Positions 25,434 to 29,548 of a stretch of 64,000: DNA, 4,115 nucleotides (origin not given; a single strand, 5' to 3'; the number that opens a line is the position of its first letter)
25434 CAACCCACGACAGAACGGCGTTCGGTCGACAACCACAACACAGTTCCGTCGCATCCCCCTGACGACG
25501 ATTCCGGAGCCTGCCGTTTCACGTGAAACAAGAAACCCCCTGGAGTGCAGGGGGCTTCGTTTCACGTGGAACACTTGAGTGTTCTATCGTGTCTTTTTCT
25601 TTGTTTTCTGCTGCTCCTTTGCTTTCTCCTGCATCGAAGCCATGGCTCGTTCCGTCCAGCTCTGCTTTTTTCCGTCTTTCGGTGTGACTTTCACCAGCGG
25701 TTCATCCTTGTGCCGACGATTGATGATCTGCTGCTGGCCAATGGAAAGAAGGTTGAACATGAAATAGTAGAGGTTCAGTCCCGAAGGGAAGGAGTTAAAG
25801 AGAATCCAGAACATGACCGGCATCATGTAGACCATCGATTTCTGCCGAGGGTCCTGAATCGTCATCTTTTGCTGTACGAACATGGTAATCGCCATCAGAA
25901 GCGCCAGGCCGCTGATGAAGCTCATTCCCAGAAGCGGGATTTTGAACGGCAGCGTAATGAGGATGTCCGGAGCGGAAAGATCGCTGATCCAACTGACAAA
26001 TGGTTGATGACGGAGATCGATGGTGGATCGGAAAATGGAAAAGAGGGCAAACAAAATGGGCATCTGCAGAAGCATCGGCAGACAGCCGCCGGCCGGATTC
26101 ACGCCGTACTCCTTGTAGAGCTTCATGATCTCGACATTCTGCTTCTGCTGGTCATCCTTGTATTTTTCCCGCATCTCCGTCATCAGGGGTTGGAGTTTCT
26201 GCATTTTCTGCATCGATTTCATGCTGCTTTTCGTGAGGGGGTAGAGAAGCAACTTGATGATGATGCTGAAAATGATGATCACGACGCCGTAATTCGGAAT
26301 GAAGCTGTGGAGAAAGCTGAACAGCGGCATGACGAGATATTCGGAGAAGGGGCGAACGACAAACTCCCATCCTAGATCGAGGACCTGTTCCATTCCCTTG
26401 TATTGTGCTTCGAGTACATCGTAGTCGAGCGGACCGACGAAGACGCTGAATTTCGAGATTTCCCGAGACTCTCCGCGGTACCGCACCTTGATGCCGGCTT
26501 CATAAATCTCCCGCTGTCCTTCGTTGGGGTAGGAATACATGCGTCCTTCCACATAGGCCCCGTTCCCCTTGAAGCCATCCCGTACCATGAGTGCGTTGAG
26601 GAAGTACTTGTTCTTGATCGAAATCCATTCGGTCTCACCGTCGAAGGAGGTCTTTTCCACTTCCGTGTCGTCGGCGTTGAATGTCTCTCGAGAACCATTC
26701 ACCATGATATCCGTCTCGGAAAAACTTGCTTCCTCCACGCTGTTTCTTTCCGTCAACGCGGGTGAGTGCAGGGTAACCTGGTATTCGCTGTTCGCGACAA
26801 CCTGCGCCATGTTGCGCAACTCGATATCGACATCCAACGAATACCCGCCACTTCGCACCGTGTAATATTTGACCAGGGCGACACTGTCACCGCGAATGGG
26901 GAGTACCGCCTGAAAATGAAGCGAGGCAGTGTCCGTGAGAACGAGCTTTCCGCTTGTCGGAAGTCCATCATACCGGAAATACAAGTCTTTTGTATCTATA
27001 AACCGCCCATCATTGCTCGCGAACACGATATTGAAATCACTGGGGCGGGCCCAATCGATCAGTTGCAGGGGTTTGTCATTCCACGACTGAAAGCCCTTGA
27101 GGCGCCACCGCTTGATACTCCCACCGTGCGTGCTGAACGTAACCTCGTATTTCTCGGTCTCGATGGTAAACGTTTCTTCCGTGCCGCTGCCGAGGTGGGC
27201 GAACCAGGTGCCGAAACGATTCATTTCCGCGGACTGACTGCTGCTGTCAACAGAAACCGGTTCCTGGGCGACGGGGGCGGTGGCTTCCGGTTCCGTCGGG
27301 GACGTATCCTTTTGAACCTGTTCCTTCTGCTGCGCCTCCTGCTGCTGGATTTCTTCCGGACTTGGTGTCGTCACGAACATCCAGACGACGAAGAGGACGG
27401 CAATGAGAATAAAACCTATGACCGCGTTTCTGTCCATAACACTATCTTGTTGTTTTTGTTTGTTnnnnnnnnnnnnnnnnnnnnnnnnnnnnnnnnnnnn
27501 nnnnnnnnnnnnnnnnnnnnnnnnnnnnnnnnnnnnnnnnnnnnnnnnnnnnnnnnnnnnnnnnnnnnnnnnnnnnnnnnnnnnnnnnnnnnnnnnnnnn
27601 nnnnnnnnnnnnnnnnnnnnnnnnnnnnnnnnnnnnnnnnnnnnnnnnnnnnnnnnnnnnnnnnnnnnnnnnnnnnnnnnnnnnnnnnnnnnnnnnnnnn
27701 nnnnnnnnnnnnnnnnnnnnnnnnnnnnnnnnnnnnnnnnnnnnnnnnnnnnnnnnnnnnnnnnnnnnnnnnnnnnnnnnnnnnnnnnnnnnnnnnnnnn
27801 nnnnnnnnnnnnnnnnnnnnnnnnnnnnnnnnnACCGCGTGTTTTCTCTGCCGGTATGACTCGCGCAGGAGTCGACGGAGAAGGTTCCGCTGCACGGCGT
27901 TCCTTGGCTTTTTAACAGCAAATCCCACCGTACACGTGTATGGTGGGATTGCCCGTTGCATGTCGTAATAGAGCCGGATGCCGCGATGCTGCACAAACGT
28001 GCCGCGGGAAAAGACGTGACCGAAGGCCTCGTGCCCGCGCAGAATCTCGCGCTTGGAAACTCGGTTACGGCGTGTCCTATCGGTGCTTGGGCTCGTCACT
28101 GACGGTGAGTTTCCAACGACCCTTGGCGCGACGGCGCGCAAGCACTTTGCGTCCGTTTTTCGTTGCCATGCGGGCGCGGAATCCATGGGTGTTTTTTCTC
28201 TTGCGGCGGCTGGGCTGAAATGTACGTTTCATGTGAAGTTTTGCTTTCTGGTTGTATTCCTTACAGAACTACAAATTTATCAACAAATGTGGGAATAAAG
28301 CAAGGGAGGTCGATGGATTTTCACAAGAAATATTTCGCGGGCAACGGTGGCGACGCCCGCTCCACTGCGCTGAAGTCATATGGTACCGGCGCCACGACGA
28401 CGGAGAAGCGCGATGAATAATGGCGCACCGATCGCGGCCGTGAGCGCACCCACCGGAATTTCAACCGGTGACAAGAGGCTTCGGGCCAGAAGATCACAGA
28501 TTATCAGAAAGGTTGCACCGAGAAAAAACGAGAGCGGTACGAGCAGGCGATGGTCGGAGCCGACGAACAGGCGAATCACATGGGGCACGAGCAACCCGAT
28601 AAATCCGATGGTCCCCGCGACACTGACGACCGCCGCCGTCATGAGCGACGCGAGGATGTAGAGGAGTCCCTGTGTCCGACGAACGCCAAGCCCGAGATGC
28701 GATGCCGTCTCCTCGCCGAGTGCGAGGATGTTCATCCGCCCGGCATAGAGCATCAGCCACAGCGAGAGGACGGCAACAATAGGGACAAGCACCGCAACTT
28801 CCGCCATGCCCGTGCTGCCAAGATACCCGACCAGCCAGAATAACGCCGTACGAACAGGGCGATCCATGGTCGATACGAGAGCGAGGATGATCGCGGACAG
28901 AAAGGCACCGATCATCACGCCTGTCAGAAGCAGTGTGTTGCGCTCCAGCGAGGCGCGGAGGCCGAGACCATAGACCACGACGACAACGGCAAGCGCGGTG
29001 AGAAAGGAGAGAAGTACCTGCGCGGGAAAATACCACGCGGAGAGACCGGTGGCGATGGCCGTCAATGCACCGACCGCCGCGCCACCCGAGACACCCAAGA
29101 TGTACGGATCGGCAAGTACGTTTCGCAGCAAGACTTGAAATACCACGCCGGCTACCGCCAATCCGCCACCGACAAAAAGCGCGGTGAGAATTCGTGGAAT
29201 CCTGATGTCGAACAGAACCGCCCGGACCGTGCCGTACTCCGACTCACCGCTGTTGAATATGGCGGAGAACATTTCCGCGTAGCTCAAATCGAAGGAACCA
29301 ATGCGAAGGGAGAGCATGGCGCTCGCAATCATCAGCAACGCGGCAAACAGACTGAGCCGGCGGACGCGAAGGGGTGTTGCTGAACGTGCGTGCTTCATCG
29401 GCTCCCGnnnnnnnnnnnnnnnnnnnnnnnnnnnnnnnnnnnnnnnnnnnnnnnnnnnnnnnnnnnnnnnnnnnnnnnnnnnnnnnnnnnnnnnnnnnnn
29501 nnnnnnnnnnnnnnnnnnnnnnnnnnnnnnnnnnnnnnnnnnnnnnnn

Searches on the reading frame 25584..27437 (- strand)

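Call 10: search_protein_families(library=pfam, proteins=[window:25584-27437:-], max_evalue=0.001)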
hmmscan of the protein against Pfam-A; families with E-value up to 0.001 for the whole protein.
window:25584-27437:- (617 aa): 2 families
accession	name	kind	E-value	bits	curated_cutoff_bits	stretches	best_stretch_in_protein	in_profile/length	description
PF02096.25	60KD_IMP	-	2.2e-62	210.2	35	1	383-574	1-163/163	60Kd inner membrane protein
PF14849.12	YidC_periplas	-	6e-25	89.2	24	1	90-364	2-280/283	YidC periplasmic domain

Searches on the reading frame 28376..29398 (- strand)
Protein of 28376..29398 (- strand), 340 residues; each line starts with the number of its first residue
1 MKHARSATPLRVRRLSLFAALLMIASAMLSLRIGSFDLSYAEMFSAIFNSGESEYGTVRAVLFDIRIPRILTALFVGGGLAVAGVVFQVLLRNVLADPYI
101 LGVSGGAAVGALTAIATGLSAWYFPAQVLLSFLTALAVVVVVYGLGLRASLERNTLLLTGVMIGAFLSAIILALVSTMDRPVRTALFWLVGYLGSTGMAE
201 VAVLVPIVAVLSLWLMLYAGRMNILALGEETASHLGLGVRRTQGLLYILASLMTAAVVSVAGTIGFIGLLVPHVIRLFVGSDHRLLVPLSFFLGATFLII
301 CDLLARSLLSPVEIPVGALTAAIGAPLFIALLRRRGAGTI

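Call 32: search_protein_families(library=pfam, proteins=[window:28376-29398:-], max_evalue=0.00001)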
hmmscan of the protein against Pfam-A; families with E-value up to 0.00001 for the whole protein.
window:28376-29398:- (340 aa): 1 family
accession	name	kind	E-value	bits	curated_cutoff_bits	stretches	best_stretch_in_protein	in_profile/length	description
PF01032.23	FecCD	-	1.7e-86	290.5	26.5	1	22-334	1-311/311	FecCD transport family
